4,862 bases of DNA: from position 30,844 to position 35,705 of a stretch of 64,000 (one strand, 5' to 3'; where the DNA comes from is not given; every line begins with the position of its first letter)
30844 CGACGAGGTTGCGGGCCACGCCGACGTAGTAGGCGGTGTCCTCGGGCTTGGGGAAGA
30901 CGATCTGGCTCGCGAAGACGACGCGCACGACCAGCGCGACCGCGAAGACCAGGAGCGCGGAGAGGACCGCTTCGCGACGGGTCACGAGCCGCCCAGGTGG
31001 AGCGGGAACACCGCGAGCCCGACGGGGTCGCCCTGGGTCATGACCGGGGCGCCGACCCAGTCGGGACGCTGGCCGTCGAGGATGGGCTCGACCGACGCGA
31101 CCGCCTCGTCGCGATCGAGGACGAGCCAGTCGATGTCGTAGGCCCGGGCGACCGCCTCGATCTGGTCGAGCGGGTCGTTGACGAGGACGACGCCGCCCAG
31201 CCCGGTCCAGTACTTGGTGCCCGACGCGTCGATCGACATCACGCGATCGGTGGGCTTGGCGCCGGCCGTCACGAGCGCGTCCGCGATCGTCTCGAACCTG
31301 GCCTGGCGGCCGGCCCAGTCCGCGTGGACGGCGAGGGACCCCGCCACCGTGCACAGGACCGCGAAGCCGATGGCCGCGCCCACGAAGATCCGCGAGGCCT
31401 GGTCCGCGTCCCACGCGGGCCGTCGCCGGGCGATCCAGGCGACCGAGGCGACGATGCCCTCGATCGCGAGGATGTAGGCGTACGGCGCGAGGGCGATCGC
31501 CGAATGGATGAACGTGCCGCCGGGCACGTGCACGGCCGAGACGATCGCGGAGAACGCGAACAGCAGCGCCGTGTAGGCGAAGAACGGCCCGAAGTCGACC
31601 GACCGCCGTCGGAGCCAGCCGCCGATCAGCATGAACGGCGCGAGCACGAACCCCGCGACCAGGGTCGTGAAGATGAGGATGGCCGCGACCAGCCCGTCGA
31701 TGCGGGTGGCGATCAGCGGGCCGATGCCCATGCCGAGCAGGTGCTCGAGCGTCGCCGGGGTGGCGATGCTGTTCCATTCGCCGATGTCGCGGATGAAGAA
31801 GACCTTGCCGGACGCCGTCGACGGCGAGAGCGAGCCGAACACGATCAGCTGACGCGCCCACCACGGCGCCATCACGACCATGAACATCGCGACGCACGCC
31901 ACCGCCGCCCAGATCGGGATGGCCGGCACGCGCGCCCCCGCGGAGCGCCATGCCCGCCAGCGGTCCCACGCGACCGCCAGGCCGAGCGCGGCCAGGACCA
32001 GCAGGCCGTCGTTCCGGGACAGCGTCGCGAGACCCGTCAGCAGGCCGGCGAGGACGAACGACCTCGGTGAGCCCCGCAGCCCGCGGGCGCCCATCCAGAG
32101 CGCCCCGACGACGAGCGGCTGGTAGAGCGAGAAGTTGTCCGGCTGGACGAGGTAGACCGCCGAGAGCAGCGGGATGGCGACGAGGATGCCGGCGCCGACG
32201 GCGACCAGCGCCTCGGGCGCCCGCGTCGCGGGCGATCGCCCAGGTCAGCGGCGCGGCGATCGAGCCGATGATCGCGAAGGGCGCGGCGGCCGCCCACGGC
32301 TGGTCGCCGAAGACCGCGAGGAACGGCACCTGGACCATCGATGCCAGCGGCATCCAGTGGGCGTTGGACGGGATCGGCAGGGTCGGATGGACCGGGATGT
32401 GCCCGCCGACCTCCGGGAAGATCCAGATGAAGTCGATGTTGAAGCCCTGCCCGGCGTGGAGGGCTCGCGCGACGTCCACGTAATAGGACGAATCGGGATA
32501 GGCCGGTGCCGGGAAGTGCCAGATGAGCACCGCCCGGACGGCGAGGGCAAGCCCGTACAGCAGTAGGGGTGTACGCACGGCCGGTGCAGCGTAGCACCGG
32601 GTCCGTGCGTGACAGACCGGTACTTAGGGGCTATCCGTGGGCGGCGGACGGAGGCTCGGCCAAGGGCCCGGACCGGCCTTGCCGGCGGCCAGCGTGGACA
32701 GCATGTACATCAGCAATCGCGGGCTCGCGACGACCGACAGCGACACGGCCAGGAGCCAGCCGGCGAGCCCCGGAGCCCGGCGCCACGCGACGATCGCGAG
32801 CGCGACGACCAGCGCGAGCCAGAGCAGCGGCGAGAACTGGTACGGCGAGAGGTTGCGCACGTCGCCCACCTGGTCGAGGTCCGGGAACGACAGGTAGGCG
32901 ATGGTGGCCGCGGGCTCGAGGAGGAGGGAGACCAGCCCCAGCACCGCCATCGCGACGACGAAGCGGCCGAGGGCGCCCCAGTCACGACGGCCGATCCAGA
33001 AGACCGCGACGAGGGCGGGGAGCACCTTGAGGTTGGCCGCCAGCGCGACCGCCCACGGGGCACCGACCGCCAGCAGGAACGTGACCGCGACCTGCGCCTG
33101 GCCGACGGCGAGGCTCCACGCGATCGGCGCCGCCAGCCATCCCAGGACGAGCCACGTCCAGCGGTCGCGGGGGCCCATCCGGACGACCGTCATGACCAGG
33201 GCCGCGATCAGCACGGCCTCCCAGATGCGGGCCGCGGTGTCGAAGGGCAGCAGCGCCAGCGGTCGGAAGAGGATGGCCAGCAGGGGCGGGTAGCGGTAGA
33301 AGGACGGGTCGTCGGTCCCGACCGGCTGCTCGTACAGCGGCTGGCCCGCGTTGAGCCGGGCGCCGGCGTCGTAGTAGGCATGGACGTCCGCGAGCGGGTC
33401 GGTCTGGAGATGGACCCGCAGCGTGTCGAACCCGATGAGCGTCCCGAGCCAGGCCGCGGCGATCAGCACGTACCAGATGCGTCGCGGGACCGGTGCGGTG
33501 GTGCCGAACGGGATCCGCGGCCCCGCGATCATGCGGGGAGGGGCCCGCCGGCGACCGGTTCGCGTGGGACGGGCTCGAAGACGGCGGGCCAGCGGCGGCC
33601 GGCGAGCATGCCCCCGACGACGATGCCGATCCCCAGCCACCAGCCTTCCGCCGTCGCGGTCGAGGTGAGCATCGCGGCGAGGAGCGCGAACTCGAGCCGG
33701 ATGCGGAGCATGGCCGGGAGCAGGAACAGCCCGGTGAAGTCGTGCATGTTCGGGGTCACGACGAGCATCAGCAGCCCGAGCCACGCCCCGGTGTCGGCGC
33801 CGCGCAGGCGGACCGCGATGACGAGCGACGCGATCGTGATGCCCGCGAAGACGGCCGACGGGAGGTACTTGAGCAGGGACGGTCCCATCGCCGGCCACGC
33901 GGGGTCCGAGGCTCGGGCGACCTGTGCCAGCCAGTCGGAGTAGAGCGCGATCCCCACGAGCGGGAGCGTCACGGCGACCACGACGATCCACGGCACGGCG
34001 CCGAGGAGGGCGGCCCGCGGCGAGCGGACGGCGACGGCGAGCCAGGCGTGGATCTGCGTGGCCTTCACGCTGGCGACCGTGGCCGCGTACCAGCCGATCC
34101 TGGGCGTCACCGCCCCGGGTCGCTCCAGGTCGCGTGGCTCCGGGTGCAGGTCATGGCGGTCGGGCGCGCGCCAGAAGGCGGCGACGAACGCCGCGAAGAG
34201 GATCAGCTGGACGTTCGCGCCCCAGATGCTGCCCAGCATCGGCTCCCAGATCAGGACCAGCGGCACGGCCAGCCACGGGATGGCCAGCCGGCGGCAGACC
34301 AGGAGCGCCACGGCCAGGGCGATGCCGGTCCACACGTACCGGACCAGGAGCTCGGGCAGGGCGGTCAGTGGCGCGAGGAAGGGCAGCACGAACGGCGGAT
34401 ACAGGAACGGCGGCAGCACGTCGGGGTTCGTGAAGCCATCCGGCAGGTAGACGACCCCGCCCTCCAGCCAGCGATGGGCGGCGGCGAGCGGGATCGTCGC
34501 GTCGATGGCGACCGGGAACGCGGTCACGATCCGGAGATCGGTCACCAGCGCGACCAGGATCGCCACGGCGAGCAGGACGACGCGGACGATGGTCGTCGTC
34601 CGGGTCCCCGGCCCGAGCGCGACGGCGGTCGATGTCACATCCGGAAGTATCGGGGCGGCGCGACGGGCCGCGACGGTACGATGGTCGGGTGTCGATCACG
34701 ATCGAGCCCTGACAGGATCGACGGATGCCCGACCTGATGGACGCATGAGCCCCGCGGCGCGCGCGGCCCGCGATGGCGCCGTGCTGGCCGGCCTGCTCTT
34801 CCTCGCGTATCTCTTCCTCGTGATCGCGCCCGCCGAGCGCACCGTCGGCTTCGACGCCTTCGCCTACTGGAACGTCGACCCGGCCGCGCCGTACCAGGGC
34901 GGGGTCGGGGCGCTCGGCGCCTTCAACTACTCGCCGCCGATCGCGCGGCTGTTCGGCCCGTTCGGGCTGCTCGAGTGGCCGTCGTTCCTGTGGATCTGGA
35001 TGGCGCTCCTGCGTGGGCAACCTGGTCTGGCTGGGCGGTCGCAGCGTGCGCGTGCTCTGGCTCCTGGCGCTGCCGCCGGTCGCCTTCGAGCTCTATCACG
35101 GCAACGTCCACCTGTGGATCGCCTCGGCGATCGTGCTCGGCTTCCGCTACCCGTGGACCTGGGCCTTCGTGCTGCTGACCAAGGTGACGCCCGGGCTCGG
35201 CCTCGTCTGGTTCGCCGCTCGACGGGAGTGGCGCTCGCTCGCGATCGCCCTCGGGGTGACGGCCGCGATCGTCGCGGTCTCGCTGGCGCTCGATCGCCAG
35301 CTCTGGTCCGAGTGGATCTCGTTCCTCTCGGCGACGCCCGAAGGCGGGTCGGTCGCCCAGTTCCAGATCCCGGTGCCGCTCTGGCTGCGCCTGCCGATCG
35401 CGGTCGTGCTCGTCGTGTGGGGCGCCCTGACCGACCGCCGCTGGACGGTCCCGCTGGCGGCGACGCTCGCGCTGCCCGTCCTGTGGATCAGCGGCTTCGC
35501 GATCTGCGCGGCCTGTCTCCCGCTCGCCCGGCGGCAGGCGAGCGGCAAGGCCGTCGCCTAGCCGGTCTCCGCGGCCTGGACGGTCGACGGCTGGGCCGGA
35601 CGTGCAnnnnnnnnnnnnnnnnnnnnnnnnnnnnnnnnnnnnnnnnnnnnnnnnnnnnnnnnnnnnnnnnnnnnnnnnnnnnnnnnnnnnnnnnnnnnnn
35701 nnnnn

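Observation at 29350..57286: Supercluster of about 16 polytopic GT-C/DUF2029-type membrane glycosyltransferase paralogues with their donor-synthesis genes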

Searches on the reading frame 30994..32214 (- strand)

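Call 8: search_protein_families(library=pfam, proteins=[window:30994-32214:-], max_evalue=0.01)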
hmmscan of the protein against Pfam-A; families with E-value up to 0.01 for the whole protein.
window:30994-32214:- (407 aa): 1 family
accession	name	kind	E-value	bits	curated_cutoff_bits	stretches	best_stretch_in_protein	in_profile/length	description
PF11780.13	DUF3318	-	0.0082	16.5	25.9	0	53-92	81-119/141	Protein of unknown function (DUF3318)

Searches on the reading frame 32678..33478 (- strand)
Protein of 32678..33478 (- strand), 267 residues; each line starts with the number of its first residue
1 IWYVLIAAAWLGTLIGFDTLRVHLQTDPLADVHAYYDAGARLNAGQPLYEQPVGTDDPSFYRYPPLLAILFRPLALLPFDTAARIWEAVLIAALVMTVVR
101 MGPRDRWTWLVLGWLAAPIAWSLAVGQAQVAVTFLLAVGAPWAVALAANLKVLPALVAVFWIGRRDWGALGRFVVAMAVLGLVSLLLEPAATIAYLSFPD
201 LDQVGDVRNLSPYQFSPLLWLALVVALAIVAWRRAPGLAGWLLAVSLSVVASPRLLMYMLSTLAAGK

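Call 8: search_protein_families(library=pfam, proteins=[window:32678-33478:-], max_evalue=0.01)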
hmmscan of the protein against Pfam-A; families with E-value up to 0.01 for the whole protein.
window:32678-33478:- (267 aa): 1 family
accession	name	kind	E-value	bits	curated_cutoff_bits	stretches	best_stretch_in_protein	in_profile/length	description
PF09594.16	GT87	-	6.4e-15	56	25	1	61-253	1-237/237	Glycosyltransferase family 87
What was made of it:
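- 32624..33500 (-): C: GT87-like GT-C. Pfam GT87 56 bits (call 8).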

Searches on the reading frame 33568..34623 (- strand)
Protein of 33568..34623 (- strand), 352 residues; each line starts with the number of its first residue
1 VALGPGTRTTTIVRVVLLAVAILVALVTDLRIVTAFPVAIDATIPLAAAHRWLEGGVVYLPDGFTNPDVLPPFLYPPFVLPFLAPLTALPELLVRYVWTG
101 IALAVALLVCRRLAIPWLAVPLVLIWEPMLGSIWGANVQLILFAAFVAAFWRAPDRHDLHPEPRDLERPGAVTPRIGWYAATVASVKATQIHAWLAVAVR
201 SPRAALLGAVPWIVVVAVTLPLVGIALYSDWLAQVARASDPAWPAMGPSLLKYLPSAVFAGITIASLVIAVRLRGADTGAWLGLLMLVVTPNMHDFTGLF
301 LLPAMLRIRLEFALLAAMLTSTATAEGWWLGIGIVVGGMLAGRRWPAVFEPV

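Call 8: search_protein_families(library=pfam, proteins=[window:33568-34623:-], max_evalue=0.01)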
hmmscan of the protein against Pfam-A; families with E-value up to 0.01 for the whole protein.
window:33568-34623:- (352 aa): 1 family
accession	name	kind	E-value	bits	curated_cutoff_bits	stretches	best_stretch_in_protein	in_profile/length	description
PF09594.16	GT87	-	9.4e-08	32.5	25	1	73-291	1-237/237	Glycosyltransferase family 87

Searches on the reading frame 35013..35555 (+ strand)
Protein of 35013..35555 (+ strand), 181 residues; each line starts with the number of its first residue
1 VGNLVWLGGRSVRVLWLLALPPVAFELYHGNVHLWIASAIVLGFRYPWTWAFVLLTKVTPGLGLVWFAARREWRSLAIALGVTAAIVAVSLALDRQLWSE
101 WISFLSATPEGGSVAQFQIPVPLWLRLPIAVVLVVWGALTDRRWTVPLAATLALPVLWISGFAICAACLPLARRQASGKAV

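Call 8: search_protein_families(library=pfam, proteins=[window:35013-35555:+], max_evalue=0.01)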
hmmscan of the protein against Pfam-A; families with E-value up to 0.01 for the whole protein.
window:35013-35555:+ (181 aa): 1 family
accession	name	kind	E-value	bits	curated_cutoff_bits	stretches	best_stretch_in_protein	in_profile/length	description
PF09594.16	GT87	-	1e-09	38.9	25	1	14-164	58-205/237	Glycosyltransferase family 87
